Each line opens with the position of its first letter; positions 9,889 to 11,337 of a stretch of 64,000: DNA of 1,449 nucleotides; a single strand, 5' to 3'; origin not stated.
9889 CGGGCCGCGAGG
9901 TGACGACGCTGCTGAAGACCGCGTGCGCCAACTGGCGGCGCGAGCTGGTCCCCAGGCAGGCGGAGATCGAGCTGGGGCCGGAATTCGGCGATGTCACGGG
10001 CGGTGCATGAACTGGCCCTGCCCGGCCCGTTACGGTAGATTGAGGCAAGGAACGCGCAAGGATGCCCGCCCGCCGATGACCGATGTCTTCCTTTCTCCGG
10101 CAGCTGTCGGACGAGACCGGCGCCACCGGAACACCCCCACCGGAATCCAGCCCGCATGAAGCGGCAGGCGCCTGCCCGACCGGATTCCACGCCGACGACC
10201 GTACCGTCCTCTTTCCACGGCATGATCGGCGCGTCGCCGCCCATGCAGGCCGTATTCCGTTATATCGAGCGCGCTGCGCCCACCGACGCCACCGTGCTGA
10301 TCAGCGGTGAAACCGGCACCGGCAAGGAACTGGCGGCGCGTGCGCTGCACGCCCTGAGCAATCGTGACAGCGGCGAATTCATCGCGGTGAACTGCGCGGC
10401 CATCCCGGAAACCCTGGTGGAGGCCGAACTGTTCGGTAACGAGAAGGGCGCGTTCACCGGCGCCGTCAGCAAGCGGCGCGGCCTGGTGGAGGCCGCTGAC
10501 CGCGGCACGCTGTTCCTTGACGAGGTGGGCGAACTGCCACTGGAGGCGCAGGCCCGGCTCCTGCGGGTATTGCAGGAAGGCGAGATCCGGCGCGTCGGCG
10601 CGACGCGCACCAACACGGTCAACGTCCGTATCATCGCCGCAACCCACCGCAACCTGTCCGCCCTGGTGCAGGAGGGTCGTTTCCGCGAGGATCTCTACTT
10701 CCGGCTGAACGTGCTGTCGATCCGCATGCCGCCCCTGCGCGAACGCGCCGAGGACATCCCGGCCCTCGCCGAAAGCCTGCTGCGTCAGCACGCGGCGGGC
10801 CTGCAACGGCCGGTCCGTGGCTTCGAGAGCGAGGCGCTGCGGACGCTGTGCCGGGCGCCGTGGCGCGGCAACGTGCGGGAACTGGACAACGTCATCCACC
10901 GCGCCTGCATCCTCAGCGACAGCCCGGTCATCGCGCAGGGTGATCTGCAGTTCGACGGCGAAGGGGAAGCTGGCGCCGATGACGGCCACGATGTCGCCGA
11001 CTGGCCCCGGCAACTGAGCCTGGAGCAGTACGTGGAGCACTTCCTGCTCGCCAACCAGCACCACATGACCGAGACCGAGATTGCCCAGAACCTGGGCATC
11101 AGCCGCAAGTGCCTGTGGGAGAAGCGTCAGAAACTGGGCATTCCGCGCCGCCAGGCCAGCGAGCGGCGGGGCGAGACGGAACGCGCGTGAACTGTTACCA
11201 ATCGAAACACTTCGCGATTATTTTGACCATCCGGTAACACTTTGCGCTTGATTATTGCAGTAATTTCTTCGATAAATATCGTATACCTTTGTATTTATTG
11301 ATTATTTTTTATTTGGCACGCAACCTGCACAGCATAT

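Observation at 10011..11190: The activator at the cbrB position lacks a receiver domain, and no cbrA-like kinase is present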

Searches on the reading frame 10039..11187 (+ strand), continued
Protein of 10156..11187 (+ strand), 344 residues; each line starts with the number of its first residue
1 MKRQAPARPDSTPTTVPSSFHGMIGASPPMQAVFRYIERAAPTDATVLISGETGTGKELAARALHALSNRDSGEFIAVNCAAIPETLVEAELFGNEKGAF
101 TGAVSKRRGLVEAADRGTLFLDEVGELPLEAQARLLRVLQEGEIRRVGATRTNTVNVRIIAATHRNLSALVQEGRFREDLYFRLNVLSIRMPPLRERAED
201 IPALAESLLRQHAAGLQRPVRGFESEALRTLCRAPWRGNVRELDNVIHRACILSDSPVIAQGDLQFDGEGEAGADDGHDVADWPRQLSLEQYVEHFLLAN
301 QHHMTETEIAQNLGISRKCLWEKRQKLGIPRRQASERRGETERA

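Call 30: find_encoding_contigs(protein=P0035, flank=6000, max_places=1)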
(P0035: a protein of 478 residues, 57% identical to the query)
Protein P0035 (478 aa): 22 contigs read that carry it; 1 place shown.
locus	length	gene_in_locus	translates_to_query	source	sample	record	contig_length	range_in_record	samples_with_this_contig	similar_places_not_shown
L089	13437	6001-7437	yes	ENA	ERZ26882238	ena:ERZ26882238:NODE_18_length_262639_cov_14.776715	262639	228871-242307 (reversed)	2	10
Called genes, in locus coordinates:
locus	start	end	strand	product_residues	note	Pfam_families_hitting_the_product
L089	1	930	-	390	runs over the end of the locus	PF00155:Aminotran_1_2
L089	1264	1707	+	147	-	PF21157:DksA_N, PF01258:zf-dskA_traR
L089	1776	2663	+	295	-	PF00749:tRNA-synt_1c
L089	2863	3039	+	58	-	-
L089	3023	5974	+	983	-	PF00989:PAS (weak), PF00512:HisKA, PF02518:HATPase_c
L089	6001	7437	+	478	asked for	PF00072:Response_reg, PF00158:Sigma54_activat, PF14532:Sigma54_activ_2, PF07724:AAA_2 (faint), PF07728:AAA_5, PF25601:AAA_lid_14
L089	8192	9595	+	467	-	PF01743:PolyA_pol, PF12627:PolyA_pol_RNAbd, PF12626:PolyA_pol_arg_C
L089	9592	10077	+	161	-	PF01288:HPPK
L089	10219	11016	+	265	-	PF02548:Pantoate_transf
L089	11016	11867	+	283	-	PF02569:Pantoate_ligase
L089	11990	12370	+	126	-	PF02261:Asp_decarbox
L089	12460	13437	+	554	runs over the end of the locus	PF00342:PGI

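Call 31: find_encoding_contigs(protein=P0006, flank=8000, max_places=1)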
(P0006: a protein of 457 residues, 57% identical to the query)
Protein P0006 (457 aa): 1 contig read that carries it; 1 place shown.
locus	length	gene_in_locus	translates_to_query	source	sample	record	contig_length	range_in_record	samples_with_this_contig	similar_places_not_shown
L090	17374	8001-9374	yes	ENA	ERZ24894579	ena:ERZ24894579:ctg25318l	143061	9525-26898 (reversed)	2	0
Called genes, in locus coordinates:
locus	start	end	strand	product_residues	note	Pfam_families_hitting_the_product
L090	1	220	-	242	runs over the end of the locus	PF17746:SfsA_N, PF03749:SfsA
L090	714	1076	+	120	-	PF21157:DksA_N, PF01258:zf-dskA_traR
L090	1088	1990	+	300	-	PF00749:tRNA-synt_1c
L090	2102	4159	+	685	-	PF07715:Plug, PF14905:OMP_b-brl_3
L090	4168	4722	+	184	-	PF13689:DUF4154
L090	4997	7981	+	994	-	PF00512:HisKA, PF02518:HATPase_c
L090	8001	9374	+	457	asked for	PF00072:Response_reg, PF00158:Sigma54_activat, PF14532:Sigma54_activ_2, PF13191:AAA_16 (faint), PF07724:AAA_2 (faint), PF07728:AAA_5, PF25601:AAA_lid_14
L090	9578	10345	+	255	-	-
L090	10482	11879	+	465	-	PF01743:PolyA_pol, PF12627:PolyA_pol_RNAbd, PF12626:PolyA_pol_arg_C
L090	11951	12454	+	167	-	PF01288:HPPK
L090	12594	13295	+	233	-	PF01712:dNK, PF02223:Thymidylate_kin, PF13238:AAA_18 (weak)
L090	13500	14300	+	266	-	PF02548:Pantoate_transf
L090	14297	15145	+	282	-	PF02569:Pantoate_ligase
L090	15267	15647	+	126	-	PF02261:Asp_decarbox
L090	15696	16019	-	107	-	PF01253:SUI1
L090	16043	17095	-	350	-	PF10095:DUF2333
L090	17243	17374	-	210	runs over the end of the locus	PF06035:Peptidase_C93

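Call 46: search_solved_structures(query=window:10156-11187:+, max_evalue=1e-20)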
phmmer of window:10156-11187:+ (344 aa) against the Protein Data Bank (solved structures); distinct sequences matched with E-value up to 1e-20: 35.
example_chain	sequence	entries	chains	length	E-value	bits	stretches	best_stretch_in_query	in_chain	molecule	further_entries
1ojl_A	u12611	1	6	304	2.6e-78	266.6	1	23-323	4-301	TRANSCRIPTIONAL REGULATORY PROTEIN ZRAR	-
9qq6_C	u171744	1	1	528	1.6e-77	264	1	23-265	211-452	Nif-specific regulatory protein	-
5exp_A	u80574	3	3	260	3.3e-77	263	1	16-264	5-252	Transcriptional regulator FleQ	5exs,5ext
8p53_C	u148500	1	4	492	4.4e-77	262.6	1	15-265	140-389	Transcriptional regulator FleQ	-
5exx_A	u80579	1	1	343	6.1e-77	262.1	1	16-265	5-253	Transcriptional regulator FleQ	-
8pb9_D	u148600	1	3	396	8.2e-77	261.7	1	15-264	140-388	Transcriptional regulator FleQ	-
6j7e_A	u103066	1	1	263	8.3e-77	261.7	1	18-264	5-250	Nitrogen assimilation regulatory protein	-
7ejw_C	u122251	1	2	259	9e-77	261.6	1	18-264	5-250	Transcriptional regulator FleQ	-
6jdi_A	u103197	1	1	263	7.9e-76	258.5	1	18-264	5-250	Nitrogen assimilation regulatory protein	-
6jdl_A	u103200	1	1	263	2.1e-75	257.1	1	18-264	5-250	Nitrogen assimilation regulatory protein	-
1ny6_A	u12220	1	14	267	2.7e-75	256.7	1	26-265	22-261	transcriptional regulator (NtrC family)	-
4ly6_A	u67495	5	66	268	2.7e-75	256.7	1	26-265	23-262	Transcriptional regulator (NtrC family)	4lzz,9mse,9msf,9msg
1ny5_A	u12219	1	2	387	7.7e-75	255.2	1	26-265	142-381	transcriptional regulator (NtrC family)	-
3m0e_A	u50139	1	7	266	1.8e-74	254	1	26-265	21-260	Transcriptional regulator (NtrC family)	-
4l4u_A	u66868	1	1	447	4.2e-74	252.8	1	26-266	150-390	Transcriptional regulator (NtrC family)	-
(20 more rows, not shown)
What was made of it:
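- On PspF / HrpRS-type regulatory-domain-less bEBPs: PDB PspF scores 202 bits, against 257-267 for ZraR, NifA, FleQ and NtrC1 (call 46).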

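Call 48: search_protein_families(library=pfam, proteins=[P0004, P0005], max_evalue=10)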
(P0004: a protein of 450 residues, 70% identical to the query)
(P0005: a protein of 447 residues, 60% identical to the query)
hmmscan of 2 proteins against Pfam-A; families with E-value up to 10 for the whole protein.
P0004 (450 aa): 15 families
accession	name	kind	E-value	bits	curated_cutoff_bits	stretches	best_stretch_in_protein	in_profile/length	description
PF00158.32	Sigma54_activat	-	2.2e-71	239.4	20.2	1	130-296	1-167/168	Sigma-54 interaction domain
PF25601.1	AAA_lid_14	-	9e-22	77.1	27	1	302-373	1-72/87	AAA+ ATPase lid domain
PF14532.12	Sigma54_activ_2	-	2.6e-20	73.5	25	1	131-301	1-138/138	Sigma-54 interaction domain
PF00072.30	Response_reg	-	5.7e-08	33.3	30.2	1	3-108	1-110/111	Response regulator receiver domain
PF07728.20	AAA_5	-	1.5e-06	28.7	22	1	154-271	2-122/139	AAA domain (dynein-related subfamily)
PF01078.27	Mg_chelatase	-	3.2e-05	23.9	20.3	1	144-253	15-137/207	Magnesium chelatase, subunit ChlI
PF07724.20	AAA_2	-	0.00027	21.5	27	1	153-252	5-105/166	AAA domain (Cdc48 subfamily)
PF13191.12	AAA_16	-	0.0015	19.5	32.6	1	134-248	6-122/167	AAA ATPase domain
PF00004.35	AAA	-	0.0038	18.1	21.2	1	154-288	1-128/131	ATPase family associated with various cellular activities (AAA)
PF02954.25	HTH_8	-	0.057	13.6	22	1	415-434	22-41/42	Bacterial regulatory protein, Fis family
PF13384.12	HTH_23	-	0.063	13.6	24.6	1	412-429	18-35/50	Homeodomain-like domain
PF13245.12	AAA_19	-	0.067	13.8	25.1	1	148-250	8-118/134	AAA domain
PF13401.12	AAA_22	-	0.068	13.9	27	1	153-189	7-43/130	AAA domain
PF13022.12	HTH_Tnp_1_2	-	0.11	13.1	27.9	1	395-432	8-47/122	Helix-turn-helix of insertion element transposase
PF07726.17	AAA_3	-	0.13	12.6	27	1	154-268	2-108/131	ATPase family associated with various cellular activities (AAA)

P0005 (447 aa): 22 families
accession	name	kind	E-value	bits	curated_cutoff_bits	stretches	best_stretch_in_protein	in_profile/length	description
PF00158.32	Sigma54_activat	-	6.2e-72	241.2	20.2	1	134-299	2-167/168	Sigma-54 interaction domain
PF14532.12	Sigma54_activ_2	-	4.4e-24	85.7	25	1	134-304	1-138/138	Sigma-54 interaction domain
PF25601.1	AAA_lid_14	-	2.5e-23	82.1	27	1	305-378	1-74/87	AAA+ ATPase lid domain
PF00072.30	Response_reg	-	3.7e-14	53.3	30.2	1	4-106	1-107/111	Response regulator receiver domain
PF07728.20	AAA_5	-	2.9e-07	31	22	1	157-275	2-123/139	AAA domain (dynein-related subfamily)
PF07724.20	AAA_2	-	8.7e-05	23.1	27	1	155-268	4-115/166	AAA domain (Cdc48 subfamily)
PF02954.25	HTH_8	-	0.0005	20.2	22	1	398-434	8-42/42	Bacterial regulatory protein, Fis family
PF01078.27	Mg_chelatase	-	0.00089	19.1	20.3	1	212-255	93-136/207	Magnesium chelatase, subunit ChlI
PF00004.35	AAA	-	0.0011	19.9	21.2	1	157-279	1-113/131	ATPase family associated with various cellular activities (AAA)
PF02796.21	HTH_7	-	0.0027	18.3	23.8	1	407-425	19-36/45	Helix-turn-helix domain of resolvase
PF13384.12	HTH_23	-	0.0037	17.5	24.6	1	410-428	17-35/50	Homeodomain-like domain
PF13412.12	HTH_24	-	0.0097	15.9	21.9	1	406-424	13-31/48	Winged helix-turn-helix DNA-binding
PF08279.18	HTH_11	-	0.013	15.8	25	1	398-428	3-33/55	HTH domain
PF24034.1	DUF7343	-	0.016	15.5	27.6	1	394-423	2-31/62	Domain of unknown function (DUF7343)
PF07726.17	AAA_3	-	0.017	15.4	27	1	157-271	2-108/131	ATPase family associated with various cellular activities (AAA)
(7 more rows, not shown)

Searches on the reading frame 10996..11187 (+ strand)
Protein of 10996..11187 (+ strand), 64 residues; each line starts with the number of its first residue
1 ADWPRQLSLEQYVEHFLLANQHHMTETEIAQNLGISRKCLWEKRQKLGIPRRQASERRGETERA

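Call 48: search_protein_families(library=pfam, proteins=[window:10996-11187:+], max_evalue=10)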
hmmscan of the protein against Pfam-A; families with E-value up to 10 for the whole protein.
window:10996-11187:+ (64 aa): 9 families
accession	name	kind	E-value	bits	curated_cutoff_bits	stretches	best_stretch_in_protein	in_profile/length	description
PF13022.12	HTH_Tnp_1_2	-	0.0012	19.4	27.9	1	7-46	8-49/122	Helix-turn-helix of insertion element transposase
PF13384.12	HTH_23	-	0.0012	19.1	24.6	1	18-41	12-35/50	Homeodomain-like domain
PF02954.25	HTH_8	-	0.0016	18.6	22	1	27-47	22-42/42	Bacterial regulatory protein, Fis family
PF08279.18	HTH_11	-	0.0059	16.9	25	1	15-41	7-33/55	HTH domain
PF02042.20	RWP-RK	-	0.01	16.1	29.3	1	18-51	7-40/49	RWP-RK domain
PF08281.18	Sigma70_r4_2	-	0.029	14.5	25.7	1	15-37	18-40/54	Sigma-70, region 4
PF04645.17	DUF603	-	0.04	14.1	22.6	1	8-47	7-43/181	Protein of unknown function, DUF603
PF04967.18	HTH_10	-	0.11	12.7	23.1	1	23-42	23-42/53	HTH DNA binding domain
PF01381.28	HTH_3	-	0.15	12.6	23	1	20-37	6-23/55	Helix-turn-helix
